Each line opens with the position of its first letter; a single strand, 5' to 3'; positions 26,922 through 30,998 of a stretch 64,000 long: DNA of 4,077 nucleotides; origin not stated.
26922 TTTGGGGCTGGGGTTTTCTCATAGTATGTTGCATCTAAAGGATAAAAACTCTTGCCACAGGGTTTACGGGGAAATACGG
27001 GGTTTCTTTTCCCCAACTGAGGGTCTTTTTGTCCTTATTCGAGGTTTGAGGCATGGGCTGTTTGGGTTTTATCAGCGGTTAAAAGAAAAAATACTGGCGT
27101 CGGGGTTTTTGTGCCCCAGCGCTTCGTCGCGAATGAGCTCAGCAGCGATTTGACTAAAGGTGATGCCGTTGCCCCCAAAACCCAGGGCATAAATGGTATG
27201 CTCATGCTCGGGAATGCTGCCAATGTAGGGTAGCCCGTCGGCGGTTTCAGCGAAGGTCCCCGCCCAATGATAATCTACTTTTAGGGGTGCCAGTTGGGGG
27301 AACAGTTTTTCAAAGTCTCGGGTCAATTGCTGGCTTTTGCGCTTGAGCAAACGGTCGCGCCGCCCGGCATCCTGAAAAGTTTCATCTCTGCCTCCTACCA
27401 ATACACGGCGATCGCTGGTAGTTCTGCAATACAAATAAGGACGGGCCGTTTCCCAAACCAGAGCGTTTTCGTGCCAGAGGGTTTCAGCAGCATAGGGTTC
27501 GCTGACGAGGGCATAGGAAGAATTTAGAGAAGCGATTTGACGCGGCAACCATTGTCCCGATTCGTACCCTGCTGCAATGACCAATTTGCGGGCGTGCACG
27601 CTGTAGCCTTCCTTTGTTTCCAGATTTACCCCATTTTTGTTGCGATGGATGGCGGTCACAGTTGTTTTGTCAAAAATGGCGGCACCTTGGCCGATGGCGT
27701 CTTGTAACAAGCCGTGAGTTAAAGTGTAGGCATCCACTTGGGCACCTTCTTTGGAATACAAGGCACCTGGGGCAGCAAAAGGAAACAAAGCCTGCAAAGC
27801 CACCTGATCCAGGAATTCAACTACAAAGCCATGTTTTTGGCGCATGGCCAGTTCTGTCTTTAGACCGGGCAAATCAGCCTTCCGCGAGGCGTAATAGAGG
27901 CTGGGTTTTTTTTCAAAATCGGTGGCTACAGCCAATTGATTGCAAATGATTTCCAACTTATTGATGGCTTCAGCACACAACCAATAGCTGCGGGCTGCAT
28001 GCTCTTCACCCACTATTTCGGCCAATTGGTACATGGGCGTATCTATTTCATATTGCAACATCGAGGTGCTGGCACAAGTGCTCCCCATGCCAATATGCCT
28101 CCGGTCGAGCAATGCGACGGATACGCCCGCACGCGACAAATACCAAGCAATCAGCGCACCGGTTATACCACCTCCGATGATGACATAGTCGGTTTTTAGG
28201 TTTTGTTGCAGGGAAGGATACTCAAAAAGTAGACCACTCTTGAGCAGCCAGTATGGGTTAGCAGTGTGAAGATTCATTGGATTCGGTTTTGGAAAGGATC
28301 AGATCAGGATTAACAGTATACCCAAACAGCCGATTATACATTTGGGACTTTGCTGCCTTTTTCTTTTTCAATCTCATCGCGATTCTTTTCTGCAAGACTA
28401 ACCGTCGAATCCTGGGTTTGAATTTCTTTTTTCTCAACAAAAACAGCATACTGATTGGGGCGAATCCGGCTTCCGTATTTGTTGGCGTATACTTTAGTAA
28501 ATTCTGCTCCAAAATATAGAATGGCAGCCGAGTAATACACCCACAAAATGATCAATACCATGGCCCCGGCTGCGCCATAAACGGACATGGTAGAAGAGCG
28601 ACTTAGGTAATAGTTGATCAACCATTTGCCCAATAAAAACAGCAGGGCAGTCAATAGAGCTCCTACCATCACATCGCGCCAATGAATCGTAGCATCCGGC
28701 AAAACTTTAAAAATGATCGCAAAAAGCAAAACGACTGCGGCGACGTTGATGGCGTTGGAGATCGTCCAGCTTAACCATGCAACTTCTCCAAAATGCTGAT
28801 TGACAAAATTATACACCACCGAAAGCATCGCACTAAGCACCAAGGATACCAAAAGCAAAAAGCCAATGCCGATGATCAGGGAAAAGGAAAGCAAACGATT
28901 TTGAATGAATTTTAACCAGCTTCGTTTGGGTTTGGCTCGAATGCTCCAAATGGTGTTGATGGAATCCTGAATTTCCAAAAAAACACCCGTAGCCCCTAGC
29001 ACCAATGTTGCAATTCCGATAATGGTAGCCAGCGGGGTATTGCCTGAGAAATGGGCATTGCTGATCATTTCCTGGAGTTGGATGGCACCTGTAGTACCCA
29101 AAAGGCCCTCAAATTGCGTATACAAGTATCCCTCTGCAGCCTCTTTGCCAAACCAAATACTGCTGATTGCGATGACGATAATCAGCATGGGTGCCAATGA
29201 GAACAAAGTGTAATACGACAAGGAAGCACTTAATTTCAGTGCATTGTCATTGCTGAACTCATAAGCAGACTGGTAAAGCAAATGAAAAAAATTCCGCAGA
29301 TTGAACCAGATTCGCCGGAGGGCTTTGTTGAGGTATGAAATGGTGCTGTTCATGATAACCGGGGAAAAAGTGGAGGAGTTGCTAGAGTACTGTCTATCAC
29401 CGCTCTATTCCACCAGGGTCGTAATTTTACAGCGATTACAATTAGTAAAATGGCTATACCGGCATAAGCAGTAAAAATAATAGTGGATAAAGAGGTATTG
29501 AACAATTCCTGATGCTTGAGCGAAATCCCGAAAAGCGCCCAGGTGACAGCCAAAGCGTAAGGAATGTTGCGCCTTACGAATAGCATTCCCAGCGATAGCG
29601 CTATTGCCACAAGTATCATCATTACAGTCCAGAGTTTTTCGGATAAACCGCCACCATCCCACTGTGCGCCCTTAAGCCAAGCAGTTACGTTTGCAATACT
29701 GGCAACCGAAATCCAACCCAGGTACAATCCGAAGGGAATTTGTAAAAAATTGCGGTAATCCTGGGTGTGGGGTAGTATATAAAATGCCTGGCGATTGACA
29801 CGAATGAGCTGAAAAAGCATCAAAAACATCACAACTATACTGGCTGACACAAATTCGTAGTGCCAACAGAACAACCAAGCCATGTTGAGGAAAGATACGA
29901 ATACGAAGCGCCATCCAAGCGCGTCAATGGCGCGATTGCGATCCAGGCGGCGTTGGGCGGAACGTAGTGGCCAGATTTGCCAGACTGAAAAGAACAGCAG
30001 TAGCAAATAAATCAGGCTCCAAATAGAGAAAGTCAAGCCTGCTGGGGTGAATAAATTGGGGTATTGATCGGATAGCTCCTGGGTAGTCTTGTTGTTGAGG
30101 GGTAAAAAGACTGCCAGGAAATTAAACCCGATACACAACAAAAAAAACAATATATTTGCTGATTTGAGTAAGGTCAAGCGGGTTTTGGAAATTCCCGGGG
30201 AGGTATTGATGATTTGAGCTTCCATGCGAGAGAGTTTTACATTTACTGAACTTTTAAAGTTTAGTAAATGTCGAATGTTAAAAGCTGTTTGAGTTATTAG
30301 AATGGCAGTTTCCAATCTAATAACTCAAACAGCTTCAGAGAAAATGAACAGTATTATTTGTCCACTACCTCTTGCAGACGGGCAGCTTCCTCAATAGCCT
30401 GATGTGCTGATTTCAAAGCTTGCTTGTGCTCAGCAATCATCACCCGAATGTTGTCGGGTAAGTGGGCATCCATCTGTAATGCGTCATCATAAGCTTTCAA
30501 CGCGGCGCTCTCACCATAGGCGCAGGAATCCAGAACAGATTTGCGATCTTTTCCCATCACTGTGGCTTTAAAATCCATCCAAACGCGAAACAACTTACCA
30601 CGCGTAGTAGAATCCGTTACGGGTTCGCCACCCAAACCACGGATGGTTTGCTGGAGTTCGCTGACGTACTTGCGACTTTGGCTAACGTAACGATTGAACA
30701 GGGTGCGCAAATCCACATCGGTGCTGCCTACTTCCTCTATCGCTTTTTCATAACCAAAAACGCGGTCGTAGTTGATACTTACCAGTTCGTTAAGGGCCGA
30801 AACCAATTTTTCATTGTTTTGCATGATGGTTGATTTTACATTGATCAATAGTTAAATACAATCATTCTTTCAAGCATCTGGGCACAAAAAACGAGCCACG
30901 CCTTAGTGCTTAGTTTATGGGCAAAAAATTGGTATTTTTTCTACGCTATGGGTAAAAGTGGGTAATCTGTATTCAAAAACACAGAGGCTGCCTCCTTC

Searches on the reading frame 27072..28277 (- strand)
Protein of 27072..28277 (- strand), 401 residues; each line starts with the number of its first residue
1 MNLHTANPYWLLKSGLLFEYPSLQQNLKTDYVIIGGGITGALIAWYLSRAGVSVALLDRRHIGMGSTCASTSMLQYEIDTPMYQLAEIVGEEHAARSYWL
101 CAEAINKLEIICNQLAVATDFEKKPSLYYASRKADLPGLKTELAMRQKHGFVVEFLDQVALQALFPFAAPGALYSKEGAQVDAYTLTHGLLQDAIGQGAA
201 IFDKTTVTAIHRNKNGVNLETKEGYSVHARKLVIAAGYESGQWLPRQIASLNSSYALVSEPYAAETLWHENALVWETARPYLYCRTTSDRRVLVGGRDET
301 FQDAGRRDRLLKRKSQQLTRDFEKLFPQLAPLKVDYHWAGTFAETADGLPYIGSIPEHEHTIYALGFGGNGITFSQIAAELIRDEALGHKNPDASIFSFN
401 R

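Call 63: search_protein_families(library=pfam, proteins=[window:27072-28277:-], max_evalue=0.00001)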
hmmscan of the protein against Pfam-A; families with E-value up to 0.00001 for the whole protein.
window:27072-28277:- (401 aa): 5 families
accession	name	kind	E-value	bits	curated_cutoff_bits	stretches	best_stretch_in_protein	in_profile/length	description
PF01266.30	DAO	-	3.1e-67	228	27.9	1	30-383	1-351/353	FAD dependent oxidoreductase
PF13450.12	NAD_binding_8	-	6.5e-08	33.2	21.9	1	33-82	1-49/68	NAD(P)-binding Rossmann-like domain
PF07992.20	Pyr_redox_2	-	3.2e-07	30.5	26.1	0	29-64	143-178/291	Pyridine nucleotide-disulphide oxidoreductase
PF01494.25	FAD_binding_3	-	5.6e-06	26.2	22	0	29-60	2-33/349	FAD binding domain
PF13738.12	Pyr_redox_3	-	5.8e-06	26.2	30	0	201-241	98-138/305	Pyridine nucleotide-disulphide oxidoreductase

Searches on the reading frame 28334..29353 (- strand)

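Call 63: search_protein_families(library=pfam, proteins=[window:28334-29353:-], max_evalue=0.00001)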
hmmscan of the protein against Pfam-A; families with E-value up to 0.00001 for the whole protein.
window:28334-29353:- (339 aa): 1 family
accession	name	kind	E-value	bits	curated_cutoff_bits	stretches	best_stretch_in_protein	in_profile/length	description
PF03631.20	Virul_fac_BrkB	-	6.4e-50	170.6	33.7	1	35-292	2-258/259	Virulence factor BrkB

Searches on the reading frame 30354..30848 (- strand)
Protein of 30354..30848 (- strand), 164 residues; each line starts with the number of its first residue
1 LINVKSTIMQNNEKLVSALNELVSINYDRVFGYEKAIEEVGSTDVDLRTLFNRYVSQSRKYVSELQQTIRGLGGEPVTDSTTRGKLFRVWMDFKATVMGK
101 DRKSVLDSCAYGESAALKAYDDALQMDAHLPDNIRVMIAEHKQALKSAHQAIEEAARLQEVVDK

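Call 63: search_protein_families(library=pfam, proteins=[window:30354-30848:-], max_evalue=0.00001)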
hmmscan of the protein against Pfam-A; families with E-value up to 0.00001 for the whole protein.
window:30354-30848:- (164 aa): 1 family
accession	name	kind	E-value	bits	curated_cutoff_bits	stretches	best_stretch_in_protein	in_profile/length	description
PF09537.16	DUF2383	-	2.4e-27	95.7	30.8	1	16-125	3-110/111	Domain of unknown function (DUF2383)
